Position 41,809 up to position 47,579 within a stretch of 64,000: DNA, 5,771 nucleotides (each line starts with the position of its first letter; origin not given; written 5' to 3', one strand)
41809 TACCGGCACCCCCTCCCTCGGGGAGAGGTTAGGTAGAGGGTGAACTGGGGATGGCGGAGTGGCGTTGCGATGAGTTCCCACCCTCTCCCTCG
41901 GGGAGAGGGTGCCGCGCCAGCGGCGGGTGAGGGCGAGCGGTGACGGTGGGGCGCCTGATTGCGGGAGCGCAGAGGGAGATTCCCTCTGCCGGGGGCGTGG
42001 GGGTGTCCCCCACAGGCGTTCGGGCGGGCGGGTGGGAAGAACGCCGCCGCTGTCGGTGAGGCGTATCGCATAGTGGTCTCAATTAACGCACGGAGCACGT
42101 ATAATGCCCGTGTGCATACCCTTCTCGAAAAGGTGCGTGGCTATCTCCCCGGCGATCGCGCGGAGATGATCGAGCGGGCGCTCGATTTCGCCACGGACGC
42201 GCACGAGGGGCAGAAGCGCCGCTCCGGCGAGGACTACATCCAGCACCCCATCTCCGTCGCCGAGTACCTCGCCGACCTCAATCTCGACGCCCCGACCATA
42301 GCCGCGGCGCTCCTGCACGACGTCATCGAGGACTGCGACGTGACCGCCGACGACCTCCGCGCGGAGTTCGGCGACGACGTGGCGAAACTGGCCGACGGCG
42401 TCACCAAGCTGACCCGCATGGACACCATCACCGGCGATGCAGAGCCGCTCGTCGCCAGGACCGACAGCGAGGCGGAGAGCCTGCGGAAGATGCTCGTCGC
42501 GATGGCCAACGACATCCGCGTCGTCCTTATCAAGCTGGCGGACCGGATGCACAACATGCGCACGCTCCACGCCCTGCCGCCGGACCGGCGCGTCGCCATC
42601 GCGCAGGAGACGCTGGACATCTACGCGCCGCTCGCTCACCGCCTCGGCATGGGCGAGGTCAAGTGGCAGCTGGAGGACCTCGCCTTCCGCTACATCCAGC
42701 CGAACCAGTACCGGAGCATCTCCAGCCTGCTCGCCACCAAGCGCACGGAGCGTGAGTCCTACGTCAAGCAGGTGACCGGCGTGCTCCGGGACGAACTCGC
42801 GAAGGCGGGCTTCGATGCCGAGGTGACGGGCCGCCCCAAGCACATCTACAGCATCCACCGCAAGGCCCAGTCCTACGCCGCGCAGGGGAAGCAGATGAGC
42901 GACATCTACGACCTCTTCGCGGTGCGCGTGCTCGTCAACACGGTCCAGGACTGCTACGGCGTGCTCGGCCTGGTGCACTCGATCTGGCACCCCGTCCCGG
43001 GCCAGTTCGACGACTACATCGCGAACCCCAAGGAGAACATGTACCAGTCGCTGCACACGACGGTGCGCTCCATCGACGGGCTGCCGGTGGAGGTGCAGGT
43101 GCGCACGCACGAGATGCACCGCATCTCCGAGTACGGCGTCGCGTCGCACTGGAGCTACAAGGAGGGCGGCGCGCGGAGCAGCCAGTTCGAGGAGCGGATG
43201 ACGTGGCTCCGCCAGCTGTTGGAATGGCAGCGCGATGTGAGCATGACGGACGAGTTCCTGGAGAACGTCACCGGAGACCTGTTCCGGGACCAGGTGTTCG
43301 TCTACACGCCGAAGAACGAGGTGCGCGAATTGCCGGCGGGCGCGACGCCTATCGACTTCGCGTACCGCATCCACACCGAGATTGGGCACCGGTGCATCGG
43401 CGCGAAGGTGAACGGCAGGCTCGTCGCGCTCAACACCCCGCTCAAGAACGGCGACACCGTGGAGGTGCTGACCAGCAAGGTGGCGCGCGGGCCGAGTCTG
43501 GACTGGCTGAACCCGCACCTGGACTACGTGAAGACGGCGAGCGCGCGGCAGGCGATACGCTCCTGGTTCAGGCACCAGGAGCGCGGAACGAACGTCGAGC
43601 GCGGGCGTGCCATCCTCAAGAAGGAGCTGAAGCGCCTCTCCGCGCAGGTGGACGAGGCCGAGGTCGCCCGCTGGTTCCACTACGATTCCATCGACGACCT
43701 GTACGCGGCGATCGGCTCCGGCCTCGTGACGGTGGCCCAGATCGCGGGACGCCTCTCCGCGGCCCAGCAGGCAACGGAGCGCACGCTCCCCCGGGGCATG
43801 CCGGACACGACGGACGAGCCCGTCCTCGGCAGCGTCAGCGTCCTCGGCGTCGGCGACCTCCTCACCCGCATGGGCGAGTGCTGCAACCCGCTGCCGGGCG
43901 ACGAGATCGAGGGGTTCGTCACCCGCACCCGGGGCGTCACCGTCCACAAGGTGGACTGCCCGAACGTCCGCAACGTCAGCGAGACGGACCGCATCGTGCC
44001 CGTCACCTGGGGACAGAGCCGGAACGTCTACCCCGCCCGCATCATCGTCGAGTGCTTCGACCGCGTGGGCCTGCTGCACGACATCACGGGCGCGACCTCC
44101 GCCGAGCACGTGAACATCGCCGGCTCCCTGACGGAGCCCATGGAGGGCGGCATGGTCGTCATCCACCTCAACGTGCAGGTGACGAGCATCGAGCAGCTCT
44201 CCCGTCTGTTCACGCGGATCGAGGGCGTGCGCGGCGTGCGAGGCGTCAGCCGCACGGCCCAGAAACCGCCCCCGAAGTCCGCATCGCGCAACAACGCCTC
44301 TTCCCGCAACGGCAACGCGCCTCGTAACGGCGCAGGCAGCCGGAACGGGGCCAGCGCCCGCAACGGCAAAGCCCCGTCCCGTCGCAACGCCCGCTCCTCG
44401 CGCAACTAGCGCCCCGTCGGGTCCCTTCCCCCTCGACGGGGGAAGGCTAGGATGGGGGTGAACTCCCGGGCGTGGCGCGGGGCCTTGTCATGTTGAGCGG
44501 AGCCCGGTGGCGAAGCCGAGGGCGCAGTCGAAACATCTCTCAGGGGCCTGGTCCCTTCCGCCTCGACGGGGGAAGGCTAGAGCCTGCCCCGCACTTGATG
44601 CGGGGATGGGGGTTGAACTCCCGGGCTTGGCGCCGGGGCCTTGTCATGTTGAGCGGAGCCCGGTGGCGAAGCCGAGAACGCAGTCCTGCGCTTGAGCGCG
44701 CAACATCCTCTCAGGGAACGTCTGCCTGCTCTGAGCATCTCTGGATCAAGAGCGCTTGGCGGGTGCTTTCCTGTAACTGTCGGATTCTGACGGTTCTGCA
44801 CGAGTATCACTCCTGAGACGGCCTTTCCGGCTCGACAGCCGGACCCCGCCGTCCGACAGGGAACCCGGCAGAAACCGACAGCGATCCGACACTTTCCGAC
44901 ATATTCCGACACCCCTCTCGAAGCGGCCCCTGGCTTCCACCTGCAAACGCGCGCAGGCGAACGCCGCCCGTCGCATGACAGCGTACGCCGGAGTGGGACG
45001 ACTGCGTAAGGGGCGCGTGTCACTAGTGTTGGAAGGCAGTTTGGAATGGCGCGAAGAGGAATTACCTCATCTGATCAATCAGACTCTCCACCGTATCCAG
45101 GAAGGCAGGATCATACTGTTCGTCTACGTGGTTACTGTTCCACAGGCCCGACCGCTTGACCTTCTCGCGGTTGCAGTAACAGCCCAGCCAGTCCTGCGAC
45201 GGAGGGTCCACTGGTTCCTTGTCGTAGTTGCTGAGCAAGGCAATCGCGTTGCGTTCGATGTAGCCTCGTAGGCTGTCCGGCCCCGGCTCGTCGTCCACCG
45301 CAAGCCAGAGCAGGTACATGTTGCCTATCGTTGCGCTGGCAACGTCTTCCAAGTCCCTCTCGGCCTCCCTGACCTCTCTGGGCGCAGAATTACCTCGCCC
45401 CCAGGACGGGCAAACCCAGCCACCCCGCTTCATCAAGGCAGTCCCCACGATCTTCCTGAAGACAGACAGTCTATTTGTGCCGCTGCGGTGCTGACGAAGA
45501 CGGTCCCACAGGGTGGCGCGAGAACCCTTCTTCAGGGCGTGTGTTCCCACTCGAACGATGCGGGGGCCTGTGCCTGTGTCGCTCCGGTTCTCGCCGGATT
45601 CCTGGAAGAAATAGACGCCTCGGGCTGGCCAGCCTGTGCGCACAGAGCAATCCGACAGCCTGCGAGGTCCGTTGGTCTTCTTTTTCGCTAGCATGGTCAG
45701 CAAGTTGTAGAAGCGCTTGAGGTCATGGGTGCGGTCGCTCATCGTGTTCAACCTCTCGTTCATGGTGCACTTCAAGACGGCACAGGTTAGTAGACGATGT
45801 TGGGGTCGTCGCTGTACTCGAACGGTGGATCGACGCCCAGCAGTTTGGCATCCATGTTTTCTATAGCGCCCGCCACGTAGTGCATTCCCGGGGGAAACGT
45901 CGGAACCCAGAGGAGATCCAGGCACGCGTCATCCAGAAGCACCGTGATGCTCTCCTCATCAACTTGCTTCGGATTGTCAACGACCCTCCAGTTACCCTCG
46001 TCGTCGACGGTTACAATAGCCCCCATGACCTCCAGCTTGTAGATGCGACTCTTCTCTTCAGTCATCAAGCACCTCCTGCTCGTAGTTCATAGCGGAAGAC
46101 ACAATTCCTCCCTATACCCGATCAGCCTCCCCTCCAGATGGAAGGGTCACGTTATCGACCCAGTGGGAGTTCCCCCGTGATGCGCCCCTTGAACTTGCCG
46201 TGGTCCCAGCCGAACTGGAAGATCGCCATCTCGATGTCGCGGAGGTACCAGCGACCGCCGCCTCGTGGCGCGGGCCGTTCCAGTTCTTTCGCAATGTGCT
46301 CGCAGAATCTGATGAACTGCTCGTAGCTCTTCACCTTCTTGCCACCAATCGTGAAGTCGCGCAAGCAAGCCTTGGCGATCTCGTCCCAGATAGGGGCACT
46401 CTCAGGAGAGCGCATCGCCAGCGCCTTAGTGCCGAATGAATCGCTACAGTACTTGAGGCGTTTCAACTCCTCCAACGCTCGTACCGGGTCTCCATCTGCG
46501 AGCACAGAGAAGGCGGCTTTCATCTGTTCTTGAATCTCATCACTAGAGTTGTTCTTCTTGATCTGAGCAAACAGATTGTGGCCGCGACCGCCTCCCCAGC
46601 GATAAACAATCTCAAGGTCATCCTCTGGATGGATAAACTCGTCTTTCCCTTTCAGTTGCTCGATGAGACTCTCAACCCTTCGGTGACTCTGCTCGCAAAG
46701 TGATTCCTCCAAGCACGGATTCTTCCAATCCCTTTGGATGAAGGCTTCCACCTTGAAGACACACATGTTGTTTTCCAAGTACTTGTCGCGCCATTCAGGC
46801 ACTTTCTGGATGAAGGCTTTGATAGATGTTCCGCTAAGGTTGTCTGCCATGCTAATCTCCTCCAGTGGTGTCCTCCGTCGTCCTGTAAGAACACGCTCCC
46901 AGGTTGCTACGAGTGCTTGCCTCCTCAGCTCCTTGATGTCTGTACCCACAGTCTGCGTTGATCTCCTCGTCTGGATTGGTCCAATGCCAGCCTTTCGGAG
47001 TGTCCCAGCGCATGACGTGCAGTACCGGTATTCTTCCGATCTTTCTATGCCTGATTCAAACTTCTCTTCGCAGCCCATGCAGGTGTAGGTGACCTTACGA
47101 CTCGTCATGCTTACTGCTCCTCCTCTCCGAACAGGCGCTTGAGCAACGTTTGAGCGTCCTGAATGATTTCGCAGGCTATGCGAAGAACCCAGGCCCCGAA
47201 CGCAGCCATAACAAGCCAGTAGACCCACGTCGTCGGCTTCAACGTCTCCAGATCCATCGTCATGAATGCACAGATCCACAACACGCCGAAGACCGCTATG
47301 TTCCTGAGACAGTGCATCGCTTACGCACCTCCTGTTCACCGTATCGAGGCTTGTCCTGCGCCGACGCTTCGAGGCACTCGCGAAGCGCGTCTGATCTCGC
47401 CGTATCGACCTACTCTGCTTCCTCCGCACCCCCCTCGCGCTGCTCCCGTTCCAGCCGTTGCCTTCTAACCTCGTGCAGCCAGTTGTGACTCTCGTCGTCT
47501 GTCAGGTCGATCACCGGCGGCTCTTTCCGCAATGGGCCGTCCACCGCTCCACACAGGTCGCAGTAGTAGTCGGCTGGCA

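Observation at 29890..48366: Roughly 300-nt intergenic element in two well-conserved copies (plus one diverged), with rigid block spacing and copy-specific 9-mers at fixed positions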

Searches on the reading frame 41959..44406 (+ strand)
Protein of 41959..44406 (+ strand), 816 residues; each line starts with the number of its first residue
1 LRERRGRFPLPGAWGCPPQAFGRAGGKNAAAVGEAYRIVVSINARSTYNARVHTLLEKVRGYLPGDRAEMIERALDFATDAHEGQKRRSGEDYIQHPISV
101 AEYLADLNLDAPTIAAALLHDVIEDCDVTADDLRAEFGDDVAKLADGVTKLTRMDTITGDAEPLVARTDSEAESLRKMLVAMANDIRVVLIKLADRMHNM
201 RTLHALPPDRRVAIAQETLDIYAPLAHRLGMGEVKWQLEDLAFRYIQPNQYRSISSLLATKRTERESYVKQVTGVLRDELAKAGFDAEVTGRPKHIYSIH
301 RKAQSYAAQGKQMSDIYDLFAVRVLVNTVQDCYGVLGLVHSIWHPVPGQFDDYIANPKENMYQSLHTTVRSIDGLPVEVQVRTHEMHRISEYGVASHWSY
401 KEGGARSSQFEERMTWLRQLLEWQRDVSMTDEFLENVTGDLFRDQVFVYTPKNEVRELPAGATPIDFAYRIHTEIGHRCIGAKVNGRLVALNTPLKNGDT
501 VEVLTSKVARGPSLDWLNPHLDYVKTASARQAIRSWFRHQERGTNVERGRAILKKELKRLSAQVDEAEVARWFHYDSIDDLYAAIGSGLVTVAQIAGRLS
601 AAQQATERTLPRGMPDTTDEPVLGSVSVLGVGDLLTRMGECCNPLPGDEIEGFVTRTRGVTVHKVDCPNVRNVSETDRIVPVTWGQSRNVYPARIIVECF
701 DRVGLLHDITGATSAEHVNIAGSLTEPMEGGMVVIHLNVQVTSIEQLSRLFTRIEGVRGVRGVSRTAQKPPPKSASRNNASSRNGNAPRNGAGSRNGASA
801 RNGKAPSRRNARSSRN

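Call 61: search_protein_families(library=pfam, proteins=[window:41959-44406:+], max_evalue=0.01)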
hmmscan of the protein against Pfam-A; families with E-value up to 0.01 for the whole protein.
window:41959-44406:+ (816 aa): 8 families
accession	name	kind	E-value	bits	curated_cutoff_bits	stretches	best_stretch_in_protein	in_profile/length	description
PF13328.12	HD_4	-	1.2e-55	188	27.2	1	74-231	1-155/156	HD domain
PF04607.23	RelA_SpoT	-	1.3e-40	138.7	27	1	291-404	1-112/113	Region found in RelA / SpoT proteins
PF02824.27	TGS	-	1.8e-25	89.2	22.2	1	446-505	1-60/60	TGS domain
PF13291.12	ACT_4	-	8.2e-15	55.7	27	1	689-765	3-80/80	ACT domain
PF19296.4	RelA_AH_RIS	-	3.2e-09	37.6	23.8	1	524-609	4-92/185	RelA/SpoT, AH and RIS domains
PF01966.28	HD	-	7.6e-09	36.3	22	1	93-200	1-116/116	HD domain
PF01842.31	ACT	-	0.00014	22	27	1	694-752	2-59/66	ACT domain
PF02597.26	ThiS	-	0.0031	18.4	22.5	0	476-505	39-71/76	ThiS family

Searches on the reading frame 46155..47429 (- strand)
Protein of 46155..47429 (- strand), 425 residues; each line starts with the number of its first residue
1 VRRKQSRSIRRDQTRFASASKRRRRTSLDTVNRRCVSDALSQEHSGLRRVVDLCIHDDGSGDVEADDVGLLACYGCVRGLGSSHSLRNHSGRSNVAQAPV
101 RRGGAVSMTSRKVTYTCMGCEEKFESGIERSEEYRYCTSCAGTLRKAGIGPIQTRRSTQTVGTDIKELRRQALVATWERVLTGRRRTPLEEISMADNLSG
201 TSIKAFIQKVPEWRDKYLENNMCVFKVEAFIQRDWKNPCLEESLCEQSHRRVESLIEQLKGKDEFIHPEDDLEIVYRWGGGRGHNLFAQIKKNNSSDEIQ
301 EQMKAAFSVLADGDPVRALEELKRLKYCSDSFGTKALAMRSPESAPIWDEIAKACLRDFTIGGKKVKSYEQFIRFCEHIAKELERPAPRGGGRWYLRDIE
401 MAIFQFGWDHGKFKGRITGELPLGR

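Call 61: search_protein_families(library=pfam, proteins=[window:46155-47429:-], max_evalue=0.01)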
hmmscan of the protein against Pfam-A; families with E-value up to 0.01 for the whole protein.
window:46155-47429:- (425 aa): 1 family
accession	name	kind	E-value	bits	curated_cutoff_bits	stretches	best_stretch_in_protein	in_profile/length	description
PF21790.3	OGG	-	8.2e-06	26.1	27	1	275-404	64-201/201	Putative 8-oxoguanine DNA glycosylase OGG-like protein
